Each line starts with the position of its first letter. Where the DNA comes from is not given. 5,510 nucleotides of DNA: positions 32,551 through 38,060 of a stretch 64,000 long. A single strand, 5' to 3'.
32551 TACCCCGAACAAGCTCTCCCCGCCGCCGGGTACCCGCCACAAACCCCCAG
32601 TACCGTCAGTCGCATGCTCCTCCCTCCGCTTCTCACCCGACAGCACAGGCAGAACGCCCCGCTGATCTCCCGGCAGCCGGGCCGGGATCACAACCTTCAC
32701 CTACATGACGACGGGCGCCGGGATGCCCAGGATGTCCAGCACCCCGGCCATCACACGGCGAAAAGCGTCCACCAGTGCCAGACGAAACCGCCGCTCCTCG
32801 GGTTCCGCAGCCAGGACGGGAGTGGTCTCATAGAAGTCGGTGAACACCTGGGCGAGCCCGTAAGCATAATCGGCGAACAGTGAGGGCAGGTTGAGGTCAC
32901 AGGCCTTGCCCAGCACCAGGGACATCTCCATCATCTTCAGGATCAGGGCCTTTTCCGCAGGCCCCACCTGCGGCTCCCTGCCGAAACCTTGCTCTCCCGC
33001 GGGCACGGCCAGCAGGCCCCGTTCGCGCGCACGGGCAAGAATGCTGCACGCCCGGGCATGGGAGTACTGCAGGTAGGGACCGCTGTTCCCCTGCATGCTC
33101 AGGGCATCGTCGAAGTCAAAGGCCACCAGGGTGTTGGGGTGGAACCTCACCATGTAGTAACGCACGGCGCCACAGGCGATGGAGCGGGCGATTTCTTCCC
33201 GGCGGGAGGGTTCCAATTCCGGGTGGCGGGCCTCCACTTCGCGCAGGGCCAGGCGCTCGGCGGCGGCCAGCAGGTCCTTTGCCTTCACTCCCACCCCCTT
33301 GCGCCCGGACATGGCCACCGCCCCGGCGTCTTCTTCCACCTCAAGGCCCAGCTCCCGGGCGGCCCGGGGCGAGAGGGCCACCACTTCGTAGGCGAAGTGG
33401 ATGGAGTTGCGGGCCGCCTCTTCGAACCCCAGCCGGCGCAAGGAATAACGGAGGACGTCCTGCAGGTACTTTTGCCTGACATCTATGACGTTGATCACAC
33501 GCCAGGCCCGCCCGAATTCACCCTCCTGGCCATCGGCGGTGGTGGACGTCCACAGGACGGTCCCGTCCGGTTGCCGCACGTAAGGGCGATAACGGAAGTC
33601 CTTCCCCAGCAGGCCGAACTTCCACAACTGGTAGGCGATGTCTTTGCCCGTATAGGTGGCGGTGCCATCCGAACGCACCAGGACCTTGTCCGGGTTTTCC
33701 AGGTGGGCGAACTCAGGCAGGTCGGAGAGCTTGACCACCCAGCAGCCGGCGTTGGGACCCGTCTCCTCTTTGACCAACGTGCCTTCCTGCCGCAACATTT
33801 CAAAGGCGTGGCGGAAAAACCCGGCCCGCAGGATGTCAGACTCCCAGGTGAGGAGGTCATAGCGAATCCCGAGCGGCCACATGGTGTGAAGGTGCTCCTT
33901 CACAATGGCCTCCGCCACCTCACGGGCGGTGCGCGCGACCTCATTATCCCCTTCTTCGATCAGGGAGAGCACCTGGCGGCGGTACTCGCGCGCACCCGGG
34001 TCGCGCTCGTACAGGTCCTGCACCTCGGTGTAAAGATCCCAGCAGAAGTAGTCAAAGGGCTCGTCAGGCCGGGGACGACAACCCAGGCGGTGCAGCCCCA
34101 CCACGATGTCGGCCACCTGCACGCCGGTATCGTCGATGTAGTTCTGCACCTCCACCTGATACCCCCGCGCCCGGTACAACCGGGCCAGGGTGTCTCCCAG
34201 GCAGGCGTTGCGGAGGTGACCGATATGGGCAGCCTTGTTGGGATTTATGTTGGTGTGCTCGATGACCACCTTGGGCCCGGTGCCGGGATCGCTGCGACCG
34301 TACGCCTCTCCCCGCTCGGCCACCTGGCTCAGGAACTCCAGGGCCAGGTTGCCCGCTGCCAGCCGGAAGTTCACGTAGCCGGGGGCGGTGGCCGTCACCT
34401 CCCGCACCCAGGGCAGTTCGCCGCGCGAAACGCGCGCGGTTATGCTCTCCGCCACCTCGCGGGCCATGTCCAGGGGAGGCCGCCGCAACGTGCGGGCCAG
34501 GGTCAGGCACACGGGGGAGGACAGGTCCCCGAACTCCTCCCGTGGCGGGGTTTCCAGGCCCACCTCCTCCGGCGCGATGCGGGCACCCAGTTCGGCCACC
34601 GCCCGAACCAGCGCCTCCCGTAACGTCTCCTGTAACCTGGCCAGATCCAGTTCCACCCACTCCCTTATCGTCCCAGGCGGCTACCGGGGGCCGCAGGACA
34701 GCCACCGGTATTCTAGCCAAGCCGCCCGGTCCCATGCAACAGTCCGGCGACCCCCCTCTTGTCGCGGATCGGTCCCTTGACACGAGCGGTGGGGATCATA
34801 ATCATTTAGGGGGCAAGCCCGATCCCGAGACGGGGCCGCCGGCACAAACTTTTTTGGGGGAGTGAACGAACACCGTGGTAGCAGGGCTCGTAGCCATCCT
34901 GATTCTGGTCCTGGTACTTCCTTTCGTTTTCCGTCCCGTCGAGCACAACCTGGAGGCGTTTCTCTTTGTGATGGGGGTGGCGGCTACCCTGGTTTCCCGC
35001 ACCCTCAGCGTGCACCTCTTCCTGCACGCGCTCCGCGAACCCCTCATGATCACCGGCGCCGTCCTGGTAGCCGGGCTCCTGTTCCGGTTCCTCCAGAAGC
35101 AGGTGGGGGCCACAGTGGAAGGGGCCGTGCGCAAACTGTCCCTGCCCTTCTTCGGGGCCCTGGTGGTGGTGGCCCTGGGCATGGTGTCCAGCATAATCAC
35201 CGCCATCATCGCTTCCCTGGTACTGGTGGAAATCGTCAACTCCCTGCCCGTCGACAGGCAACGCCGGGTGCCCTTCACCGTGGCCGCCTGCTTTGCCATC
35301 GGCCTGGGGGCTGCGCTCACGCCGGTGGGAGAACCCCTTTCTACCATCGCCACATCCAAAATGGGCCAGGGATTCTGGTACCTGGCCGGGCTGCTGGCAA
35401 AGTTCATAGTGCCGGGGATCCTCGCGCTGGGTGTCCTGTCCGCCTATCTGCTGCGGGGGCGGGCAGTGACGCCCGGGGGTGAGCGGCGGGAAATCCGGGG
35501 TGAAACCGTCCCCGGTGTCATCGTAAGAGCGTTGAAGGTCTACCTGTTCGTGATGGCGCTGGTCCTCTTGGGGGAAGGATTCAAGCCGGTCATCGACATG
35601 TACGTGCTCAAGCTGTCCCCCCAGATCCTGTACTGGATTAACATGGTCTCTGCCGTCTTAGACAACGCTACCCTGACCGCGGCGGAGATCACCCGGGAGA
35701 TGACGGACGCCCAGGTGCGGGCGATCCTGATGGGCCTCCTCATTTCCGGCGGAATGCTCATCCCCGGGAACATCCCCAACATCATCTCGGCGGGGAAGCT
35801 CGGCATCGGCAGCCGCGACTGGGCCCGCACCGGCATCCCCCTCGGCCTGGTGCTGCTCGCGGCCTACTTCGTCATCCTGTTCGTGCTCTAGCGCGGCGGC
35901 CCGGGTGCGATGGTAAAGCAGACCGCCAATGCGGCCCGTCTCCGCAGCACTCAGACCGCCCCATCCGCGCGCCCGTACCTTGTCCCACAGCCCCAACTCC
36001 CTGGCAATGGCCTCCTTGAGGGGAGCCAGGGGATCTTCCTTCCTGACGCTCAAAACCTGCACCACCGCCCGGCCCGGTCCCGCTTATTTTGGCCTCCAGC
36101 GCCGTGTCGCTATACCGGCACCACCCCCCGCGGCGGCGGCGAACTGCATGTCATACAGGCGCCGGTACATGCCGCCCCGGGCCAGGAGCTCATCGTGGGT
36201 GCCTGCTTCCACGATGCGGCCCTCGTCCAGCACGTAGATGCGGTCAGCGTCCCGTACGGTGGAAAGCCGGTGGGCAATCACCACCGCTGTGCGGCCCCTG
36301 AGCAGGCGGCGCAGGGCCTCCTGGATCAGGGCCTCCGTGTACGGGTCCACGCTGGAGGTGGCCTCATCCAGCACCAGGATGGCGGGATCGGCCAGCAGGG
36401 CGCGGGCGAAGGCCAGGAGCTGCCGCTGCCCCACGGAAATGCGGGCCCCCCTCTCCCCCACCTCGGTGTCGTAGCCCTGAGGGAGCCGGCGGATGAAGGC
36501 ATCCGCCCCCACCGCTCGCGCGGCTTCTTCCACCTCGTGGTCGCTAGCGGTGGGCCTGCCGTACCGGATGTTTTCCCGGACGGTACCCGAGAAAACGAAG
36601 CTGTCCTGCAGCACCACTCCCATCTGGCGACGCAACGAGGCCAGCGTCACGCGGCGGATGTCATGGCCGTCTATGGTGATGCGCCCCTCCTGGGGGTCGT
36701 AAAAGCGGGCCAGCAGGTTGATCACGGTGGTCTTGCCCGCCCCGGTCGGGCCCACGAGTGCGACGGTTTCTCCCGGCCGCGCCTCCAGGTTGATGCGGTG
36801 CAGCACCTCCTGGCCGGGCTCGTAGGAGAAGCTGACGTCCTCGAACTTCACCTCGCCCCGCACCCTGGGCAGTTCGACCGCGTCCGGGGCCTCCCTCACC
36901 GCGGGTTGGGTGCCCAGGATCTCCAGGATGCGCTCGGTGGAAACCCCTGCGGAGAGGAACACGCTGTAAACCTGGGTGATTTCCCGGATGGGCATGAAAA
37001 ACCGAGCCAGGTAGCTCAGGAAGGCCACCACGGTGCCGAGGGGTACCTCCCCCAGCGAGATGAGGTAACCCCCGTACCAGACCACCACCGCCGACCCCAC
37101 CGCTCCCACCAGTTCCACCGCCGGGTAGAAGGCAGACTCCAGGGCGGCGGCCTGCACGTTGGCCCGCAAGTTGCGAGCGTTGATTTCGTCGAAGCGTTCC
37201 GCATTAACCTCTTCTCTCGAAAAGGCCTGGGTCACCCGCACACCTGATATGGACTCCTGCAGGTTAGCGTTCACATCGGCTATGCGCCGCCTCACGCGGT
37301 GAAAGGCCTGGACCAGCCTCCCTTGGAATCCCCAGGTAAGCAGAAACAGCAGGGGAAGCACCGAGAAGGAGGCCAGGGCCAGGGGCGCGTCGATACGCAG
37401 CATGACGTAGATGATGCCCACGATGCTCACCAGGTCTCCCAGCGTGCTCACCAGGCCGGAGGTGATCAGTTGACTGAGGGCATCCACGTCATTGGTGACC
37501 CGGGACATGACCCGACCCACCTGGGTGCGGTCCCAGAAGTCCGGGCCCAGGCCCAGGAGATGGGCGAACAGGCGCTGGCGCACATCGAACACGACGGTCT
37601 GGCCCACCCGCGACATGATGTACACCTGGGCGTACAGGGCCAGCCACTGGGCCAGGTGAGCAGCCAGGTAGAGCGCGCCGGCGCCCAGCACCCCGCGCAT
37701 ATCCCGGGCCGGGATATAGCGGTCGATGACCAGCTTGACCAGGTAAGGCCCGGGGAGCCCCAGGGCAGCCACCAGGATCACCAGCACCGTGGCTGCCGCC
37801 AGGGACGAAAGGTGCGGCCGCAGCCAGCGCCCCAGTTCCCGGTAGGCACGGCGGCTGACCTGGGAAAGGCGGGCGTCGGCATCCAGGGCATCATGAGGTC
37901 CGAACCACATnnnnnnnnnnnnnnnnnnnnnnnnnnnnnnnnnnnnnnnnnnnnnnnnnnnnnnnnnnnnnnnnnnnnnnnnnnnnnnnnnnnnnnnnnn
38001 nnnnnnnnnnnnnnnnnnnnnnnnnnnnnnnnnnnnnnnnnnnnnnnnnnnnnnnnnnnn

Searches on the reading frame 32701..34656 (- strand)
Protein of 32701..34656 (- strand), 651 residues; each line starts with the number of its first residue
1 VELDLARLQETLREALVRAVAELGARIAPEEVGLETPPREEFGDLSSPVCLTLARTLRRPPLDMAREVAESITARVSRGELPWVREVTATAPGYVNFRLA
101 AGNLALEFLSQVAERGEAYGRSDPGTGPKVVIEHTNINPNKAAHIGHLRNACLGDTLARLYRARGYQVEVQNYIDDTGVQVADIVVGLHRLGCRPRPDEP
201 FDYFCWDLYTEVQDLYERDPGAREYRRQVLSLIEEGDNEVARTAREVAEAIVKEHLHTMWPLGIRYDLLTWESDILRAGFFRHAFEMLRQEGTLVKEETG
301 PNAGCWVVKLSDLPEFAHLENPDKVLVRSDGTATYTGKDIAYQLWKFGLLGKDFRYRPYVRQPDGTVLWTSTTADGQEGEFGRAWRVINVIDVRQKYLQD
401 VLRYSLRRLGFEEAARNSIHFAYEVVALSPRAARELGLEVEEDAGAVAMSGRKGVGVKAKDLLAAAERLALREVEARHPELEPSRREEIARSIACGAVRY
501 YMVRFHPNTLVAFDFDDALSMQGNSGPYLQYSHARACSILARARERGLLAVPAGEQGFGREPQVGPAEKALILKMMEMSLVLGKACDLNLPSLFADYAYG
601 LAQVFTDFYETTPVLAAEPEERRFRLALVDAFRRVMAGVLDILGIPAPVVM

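Call 58: search_protein_families(library=pfam, proteins=[window:32701-34656:-], max_evalue=0.01)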
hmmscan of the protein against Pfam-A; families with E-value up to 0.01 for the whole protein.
window:32701-34656:- (651 aa): 4 families
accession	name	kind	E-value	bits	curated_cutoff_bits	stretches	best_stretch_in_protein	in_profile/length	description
PF05746.21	DALR_1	-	1.1e-23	84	22.3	1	529-651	1-117/117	DALR anticodon binding domain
PF00750.26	tRNA-synt_1d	-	7.5e-23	81.5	23.3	1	128-342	20-221/349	tRNA synthetases class I (R), catalytic domain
PF03485.21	Arg_tRNA_synt_N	-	1.3e-15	58.2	21.5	1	11-99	2-85/85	Arginyl tRNA synthetase N terminal domain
PF00133.28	tRNA-synt_1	-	0.0059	15.8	22.7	1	140-185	35-80/414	tRNA synthetases class I (I, L, M and V)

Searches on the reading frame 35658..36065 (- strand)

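Call 58: search_protein_families(library=pfam, proteins=[window:35658-36065:-], max_evalue=0.01)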
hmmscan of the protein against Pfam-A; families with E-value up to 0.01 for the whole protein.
window:35658-36065:- (135 aa): 1 family
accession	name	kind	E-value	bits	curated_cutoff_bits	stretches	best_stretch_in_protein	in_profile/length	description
PF00269.25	SASP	-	0.0027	18.1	22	1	10-49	9-46/59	Small, acid-soluble spore proteins, alpha/beta type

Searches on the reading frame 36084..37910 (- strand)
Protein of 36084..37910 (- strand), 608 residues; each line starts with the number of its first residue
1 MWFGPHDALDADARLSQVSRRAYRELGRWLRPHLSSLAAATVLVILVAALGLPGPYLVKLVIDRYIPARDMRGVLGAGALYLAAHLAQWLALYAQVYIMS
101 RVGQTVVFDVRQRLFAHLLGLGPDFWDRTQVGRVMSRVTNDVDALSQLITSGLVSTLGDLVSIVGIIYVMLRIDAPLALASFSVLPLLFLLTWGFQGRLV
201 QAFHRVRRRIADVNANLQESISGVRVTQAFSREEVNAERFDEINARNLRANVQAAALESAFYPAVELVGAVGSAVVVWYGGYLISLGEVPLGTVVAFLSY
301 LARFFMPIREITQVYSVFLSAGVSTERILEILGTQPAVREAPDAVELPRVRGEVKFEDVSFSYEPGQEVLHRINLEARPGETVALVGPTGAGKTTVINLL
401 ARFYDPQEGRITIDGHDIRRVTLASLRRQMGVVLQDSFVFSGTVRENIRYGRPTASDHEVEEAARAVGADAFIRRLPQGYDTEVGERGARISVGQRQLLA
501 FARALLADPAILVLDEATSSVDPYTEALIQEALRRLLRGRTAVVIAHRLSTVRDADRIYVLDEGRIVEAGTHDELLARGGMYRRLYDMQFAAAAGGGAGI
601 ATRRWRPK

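Call 6: search_protein_families(library=pfam, proteins=[window:36084-37910:-], max_evalue=0.01)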
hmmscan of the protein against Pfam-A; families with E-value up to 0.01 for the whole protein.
window:36084-37910:- (608 aa): 9 families
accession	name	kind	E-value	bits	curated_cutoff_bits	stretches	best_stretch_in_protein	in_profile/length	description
PF00664.28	ABC_membrane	-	7.4e-51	173.9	28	1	38-307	2-273/274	ABC transporter transmembrane region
PF00005.33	ABC_tran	-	1.6e-33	116.6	25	1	370-519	1-137/137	ABC transporter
PF13304.12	AAA_21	-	8.8e-07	29.7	27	1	454-545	165-295/304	AAA domain, putative AbiEii toxin, Type IV TA system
PF13191.12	AAA_16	-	6.8e-06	27.1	32.6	1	378-538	23-161/167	AAA ATPase domain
PF13401.12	AAA_22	-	4.1e-05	24.4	27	1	383-536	8-107/130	AAA domain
PF13604.12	AAA_30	-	0.00045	20.4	27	1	380-518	18-98/191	AAA domain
PF02463.25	SMC_N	-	0.00078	19.4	40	0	406-560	106-210/220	RecF/RecN/SMC N terminal domain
PF06414.18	Zeta_toxin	-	0.0012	18.7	22.3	1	383-420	19-56/199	Zeta toxin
PF00448.28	SRP54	-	0.0013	18.9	22.7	1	383-421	4-42/196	SRP54-type protein, GTPase domain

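Call 7: search_protein_families(library=ncbifam, proteins=[window:36084-37910:-], max_evalue=0.01)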
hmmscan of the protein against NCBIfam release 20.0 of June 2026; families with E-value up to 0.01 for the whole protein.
window:36084-37910:- (608 aa): 186 families (the best 25 are shown)
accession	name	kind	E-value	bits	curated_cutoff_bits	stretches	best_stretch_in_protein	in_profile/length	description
NF052233.1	CphA_assoc_ABC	equivalog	2.7e-150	502.2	880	1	17-592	166-746/766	cyanophycin metabolism-associated ABC transporter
TIGR02204.1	MsbA_rel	hypoth_equivalog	5e-145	484.4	780.4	1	21-590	4-576/576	ABC transporter, permease/ATP-binding protein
TIGR02203.1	MsbA_lipidA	equivalog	6.5e-141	470.6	602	1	23-591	2-571/572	lipid A export permease/ATP-binding protein MsbA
TIGR01846.1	type_I_sec_HlyB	subfamily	7.3e-125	417.8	725.55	1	42-589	146-692/694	type I secretion system permease/ATPase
TIGR00958.1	3a01208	subfamily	3.7e-122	409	874.6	1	35-585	161-710/711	antigen peptide transporter 2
NF010178.0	PRK13657.1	equivalog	6e-116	388.2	733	1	38-592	22-573/588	glucan ABC transporter ATP-binding protein/ permease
NF045513.1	HepA_fam_ABC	equivalog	3.4e-114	382.5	725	1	80-590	100-610/610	heterocyst formation ABC transporter subunit HepA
NF008381.0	PRK11176.1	equivalog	2.3e-110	369.7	867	1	20-591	10-581/582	lipid A ABC transporter ATP-binding protein/permease MsbA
TIGR03375.1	type_I_sec_LssB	subfamily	4.8e-110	368.9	693.1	1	26-577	140-690/696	type I secretion system permease/ATPase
NF008056.1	PRK10790.1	equivalog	2.2e-103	346.8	746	1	29-592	17-578/584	SmdB family multidrug efflux ABC transporter permease/ATP-binding protein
TIGR03797.1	NHLM_micro_ABC2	equivalog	3.4e-100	336.5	709.4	1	29-589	130-685/686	NHLP bacteriocin export ABC transporter permease/ATPase subunit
TIGR03796.1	NHLM_micro_ABC1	equivalog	1.9e-97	327.2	853.3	1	24-585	143-708/710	NHLP family bacteriocin export ABC transporter peptidase/permease/ATPase subunit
NF008055.0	PRK10789.1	equivalog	1.9e-97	327.1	845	1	24-594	5-576/590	SmdA family multidrug ABC transporter permease/ATP-binding protein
TIGR01193.1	bacteriocin_ABC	subfamily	2.5e-94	317.2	523.85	1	39-587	163-707/708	peptide cleavage/export ABC transporter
NF000475.1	tet_ABC_46_B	exception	7.7e-93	312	1250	1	46-589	27-574/578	tetracycline efflux ABC transporter Tet(46) subunit B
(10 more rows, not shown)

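Call 54: search_solved_structures(query=window:36084-37910:-, max_evalue=1e-60)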
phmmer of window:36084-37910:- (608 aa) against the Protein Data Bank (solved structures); distinct sequences matched with E-value up to 1e-60: 215 (the best 60 are shown).
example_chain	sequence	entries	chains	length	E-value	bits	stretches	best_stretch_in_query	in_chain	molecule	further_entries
8woi_A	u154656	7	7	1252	2.8e-165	554.4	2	86-606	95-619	ABC transporter B family member 19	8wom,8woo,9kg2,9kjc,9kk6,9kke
8wp0_A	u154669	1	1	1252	1.8e-164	551.7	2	86-606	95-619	ABC transporter B family member 19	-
9ody_A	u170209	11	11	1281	1.1e-159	535.9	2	89-590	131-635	ATP-binding cassette, sub-family B (MDR/TAP), member 4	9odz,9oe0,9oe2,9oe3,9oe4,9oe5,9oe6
9oe1_A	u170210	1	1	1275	1.4e-159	535.5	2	89-590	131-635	ATP-binding cassette, sub-family B (MDR/TAP), member 4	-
9nfi_A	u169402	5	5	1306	1.9e-159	535.1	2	88-590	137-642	Permeability Glycoprotein (P-gp)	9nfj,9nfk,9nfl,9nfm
8zpx_B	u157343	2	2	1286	1.5e-157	528.8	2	72-593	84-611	ABC transporter B family member 1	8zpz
9juj_A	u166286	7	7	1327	1.7e-157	528.6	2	72-593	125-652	ABC transporter B family member 1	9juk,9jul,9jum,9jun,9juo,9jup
8zq4_B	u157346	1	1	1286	9.8e-157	526.1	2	72-593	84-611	ABC transporter B family member 1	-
36cg_U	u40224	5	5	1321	8.2e-156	523.1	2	87-589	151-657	Bile salt export pump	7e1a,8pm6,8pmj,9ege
7dv5_U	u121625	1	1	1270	9.1e-156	522.9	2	87-589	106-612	Bile salt export pump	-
8pmd_A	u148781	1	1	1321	2.1e-155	521.7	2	87-589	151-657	Bile salt export pump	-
9n1y_A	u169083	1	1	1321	7.5e-155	519.9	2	87-589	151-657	Bile salt export pump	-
6qex_A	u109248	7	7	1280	4.2e-153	514.1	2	90-591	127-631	Multidrug resistance protein 1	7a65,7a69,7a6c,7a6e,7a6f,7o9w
8gmg_A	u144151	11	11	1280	5.8e-153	513.7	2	90-591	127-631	ATP-dependent translocase ABCB1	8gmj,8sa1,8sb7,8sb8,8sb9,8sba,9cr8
8sa0_A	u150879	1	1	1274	1.2e-152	512.6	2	90-591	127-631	ATP-dependent translocase ABCB1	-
5mkk_A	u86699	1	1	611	6.4e-142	477.2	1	20-599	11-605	Multidrug resistance ABC transporter ATP-binding and permease protein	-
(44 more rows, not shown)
